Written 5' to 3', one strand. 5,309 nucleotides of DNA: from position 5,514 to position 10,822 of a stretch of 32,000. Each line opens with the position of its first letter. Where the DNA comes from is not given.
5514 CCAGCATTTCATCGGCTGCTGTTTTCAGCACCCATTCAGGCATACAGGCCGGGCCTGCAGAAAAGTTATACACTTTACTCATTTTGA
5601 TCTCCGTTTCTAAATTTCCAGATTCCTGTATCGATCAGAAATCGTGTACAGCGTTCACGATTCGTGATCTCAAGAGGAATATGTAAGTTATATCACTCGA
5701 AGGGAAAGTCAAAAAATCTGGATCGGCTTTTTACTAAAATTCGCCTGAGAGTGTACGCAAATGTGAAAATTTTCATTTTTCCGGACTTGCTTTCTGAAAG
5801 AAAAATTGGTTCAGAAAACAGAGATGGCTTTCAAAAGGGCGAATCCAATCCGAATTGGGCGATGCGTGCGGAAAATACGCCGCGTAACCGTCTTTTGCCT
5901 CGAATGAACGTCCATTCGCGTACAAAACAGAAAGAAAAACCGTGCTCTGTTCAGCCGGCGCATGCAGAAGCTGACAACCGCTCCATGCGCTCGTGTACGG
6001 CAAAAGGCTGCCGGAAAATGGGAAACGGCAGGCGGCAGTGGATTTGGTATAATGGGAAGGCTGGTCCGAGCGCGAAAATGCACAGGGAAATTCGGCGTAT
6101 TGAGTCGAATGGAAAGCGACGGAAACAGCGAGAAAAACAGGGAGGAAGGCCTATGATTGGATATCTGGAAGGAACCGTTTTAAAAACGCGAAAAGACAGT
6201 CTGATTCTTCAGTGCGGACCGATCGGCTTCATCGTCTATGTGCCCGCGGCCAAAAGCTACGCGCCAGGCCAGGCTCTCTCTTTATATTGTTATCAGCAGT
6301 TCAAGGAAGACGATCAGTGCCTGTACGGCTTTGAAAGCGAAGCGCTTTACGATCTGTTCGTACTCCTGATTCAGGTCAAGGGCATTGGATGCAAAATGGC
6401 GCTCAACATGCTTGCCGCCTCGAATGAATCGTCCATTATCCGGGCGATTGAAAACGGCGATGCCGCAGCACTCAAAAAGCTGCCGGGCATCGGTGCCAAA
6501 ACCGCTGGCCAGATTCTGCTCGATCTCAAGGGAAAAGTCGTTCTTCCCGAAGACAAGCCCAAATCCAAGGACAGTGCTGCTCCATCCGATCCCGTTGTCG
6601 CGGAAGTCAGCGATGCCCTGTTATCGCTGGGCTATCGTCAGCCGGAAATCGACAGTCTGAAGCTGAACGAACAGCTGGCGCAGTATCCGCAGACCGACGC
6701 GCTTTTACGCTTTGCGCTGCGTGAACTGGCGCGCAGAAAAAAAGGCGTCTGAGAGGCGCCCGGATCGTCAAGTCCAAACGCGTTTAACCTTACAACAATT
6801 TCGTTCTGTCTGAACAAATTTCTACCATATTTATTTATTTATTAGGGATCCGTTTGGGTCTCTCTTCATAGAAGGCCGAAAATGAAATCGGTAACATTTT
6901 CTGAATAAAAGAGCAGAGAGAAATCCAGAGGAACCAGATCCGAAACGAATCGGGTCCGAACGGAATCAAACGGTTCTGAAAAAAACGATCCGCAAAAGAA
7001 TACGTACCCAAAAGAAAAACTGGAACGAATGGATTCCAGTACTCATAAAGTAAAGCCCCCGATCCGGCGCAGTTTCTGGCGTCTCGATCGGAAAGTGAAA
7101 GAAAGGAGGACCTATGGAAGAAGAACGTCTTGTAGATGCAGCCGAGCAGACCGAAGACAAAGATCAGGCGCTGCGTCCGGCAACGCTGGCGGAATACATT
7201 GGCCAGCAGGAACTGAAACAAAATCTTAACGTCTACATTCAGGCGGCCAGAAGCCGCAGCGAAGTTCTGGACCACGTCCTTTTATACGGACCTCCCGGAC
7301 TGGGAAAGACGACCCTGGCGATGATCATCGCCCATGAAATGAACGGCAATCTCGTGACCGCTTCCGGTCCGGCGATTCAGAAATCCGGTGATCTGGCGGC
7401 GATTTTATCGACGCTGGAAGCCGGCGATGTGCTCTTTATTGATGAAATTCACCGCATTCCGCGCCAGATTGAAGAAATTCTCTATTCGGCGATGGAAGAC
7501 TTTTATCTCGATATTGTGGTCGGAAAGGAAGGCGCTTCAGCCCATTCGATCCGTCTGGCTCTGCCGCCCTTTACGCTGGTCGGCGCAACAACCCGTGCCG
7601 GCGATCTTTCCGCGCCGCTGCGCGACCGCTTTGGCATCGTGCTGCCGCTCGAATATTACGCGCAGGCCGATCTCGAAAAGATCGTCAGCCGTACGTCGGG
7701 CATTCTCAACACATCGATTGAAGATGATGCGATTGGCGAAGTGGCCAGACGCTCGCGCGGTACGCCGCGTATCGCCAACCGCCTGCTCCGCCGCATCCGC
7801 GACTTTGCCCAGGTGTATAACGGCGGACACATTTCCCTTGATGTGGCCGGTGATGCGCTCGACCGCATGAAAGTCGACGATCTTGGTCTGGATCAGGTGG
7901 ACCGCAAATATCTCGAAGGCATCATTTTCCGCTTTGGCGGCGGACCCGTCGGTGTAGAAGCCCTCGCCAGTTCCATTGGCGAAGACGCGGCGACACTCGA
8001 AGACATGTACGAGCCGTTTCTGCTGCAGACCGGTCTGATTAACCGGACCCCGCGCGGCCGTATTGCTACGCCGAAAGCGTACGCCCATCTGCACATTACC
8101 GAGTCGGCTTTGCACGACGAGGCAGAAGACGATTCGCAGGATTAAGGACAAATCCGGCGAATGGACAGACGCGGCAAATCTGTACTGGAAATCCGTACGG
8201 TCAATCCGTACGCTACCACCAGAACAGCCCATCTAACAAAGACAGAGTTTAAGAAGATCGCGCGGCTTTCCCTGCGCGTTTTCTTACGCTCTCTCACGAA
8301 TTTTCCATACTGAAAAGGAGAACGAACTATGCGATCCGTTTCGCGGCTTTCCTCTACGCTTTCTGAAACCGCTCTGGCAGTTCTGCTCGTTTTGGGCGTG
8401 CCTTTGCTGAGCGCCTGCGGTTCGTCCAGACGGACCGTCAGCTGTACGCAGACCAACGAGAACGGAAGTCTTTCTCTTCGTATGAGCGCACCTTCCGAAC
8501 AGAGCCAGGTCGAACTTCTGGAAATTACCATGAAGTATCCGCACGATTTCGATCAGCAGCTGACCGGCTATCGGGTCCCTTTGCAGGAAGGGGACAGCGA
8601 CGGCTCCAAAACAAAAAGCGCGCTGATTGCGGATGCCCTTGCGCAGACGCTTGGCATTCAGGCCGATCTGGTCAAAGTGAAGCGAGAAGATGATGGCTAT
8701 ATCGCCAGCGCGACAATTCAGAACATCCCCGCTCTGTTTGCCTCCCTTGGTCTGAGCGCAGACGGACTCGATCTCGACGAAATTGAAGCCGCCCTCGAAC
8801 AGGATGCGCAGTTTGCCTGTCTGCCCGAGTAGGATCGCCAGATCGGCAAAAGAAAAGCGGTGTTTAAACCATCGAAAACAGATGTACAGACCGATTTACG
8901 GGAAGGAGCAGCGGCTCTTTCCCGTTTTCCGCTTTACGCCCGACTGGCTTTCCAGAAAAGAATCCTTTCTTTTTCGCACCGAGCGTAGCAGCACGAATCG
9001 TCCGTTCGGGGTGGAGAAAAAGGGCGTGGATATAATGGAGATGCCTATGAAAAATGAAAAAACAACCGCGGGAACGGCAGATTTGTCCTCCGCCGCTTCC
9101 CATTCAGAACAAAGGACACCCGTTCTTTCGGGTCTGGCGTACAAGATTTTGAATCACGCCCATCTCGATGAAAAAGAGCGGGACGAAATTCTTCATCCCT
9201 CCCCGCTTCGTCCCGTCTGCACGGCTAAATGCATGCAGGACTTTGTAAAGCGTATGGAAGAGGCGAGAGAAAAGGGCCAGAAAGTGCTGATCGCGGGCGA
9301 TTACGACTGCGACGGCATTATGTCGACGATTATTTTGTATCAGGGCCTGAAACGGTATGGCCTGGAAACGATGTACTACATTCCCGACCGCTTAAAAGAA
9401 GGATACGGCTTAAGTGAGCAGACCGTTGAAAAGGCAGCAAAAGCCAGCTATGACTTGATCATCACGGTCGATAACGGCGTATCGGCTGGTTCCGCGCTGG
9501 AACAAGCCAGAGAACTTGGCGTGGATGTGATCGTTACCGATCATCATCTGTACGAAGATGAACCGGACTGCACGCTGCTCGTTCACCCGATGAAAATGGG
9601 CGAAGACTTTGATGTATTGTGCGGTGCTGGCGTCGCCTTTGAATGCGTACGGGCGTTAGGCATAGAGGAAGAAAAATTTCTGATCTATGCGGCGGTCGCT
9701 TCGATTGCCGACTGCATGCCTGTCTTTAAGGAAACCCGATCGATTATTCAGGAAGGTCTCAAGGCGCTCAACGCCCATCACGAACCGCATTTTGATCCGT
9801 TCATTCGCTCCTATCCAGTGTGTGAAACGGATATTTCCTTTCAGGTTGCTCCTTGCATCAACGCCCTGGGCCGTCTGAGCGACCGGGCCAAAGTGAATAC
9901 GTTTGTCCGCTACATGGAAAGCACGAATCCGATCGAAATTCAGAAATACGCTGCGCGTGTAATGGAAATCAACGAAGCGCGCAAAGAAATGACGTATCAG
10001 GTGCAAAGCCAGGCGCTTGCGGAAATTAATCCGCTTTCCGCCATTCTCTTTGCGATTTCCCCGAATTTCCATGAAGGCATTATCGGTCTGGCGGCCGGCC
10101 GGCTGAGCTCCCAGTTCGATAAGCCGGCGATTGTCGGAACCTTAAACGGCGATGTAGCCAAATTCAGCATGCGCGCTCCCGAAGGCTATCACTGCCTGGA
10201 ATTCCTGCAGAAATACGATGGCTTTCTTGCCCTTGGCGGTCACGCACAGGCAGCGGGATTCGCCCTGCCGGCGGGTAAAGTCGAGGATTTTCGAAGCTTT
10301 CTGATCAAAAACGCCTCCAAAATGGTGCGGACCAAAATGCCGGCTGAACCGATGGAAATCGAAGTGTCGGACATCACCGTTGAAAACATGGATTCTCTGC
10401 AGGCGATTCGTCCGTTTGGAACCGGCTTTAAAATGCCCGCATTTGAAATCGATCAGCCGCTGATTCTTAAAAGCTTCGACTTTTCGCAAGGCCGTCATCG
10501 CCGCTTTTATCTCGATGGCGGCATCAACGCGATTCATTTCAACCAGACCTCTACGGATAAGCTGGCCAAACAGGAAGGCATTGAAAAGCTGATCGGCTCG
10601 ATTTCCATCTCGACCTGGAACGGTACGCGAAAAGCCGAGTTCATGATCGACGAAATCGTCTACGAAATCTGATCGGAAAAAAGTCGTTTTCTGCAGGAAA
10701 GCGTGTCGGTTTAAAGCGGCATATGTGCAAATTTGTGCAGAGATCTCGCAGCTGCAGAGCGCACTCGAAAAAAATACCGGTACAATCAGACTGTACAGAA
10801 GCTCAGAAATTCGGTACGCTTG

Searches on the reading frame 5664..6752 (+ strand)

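Call 59: search_protein_families(library=pfam, proteins=[window:5664-6752:+], max_evalue=0.001)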
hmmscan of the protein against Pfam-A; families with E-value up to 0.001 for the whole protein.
window:5664-6752:+ (362 aa): 4 families
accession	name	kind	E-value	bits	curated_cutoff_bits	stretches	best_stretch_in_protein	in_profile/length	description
PF01330.27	RuvA_N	-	1.7e-14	54.1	23.6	1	164-222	1-61/61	RuvA N terminal domain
PF14520.12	HHH_5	-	2e-12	47.9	27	1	232-289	1-56/57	Helix-hairpin-helix domain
PF00633.29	HHH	-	7.7e-05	22.8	24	0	269-285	12-28/30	Helix-hairpin-helix motif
PF07499.19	RuvA_C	-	0.00037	21.4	24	0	311-355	2-46/47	RuvA, C-terminal domain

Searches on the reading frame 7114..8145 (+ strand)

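Call 59: search_protein_families(library=pfam, proteins=[window:7114-8145:+], max_evalue=0.001)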
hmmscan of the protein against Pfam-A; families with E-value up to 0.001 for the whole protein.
window:7114-8145:+ (343 aa): 14 families
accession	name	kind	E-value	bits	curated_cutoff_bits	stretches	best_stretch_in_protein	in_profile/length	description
PF05496.18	RuvB_N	-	1.9e-75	252.4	27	1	20-177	1-157/159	Holliday junction DNA helicase RuvB P-loop domain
PF17864.7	AAA_lid_4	-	7.8e-29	99.7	27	1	182-255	1-74/74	RuvB AAA lid domain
PF05491.19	RuvB_C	-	5.2e-25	87.6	24.7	1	257-326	2-71/72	RuvB C-terminal winged helix domain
PF00004.35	AAA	-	9.8e-21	75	21.2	1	55-179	1-129/131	ATPase family associated with various cellular activities (AAA)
PF07728.20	AAA_5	-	3.9e-13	50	22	1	54-173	1-139/139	AAA domain (dynein-related subfamily)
PF01078.27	Mg_chelatase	-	1e-05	25.5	20.3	0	27-72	4-42/207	Magnesium chelatase, subunit ChlI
PF13191.12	AAA_16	-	1.1e-05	26.4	32.6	1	30-89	4-62/167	AAA ATPase domain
PF13173.12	AAA_14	-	5e-05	23.7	27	1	55-135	5-94/129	AAA domain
PF06068.19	TIP49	-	0.00016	21.4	23.8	0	27-78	25-76/347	TIP49 P-loop domain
PF00910.28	RNA_helicase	-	0.00019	22.3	21.5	1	55-124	1-65/105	RNA helicase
PF20720.3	nSTAND3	-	0.0002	21.6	27.2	1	46-78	11-43/155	Novel STAND NTPase 3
PF25199.1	nSTAND_NTPase5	-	0.00022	21.5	34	1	43-126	33-119/145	Novel STAND NTPase 5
PF05673.19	DUF815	-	0.00024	20.8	23.8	0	30-111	32-115/249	Protein of unknown function (DUF815)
PF00158.32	Sigma54_activat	-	0.00087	19.5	20.2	0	104-141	94-130/168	Sigma-54 interaction domain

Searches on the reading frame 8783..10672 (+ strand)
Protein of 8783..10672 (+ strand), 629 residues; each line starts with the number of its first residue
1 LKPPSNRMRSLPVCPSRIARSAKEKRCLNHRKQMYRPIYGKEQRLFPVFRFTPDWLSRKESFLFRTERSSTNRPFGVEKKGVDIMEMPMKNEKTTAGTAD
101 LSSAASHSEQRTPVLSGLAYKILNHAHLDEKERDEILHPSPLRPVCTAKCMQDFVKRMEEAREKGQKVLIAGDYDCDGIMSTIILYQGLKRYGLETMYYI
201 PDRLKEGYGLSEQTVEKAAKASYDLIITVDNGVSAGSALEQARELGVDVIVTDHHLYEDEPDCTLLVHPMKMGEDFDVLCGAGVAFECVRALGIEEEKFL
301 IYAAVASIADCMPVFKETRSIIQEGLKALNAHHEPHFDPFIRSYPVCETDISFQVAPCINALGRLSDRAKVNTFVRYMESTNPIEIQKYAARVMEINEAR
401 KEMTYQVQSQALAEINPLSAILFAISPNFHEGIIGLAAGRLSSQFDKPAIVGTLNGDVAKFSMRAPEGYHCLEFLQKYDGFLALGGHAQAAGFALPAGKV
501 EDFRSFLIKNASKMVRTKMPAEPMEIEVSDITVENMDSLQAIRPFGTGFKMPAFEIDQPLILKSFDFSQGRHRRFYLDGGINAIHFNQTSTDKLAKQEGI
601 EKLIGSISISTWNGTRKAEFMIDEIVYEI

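Call 59: search_protein_families(library=pfam, proteins=[window:8783-10672:+], max_evalue=0.001)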
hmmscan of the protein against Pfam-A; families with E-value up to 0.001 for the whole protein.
window:8783-10672:+ (629 aa): 3 families
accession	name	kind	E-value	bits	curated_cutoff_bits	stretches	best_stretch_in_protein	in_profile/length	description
PF01368.27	DHH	-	1.4e-23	83.9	28.1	1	167-297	1-109/125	DHH family, N-terminal domain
PF17768.7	RecJ_OB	-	6.9e-14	52.3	27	1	524-623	3-106/107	RecJ OB domain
PF02272.25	DHHA1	-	5.6e-11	43.2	25.9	1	424-510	7-99/102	DHHA1 domain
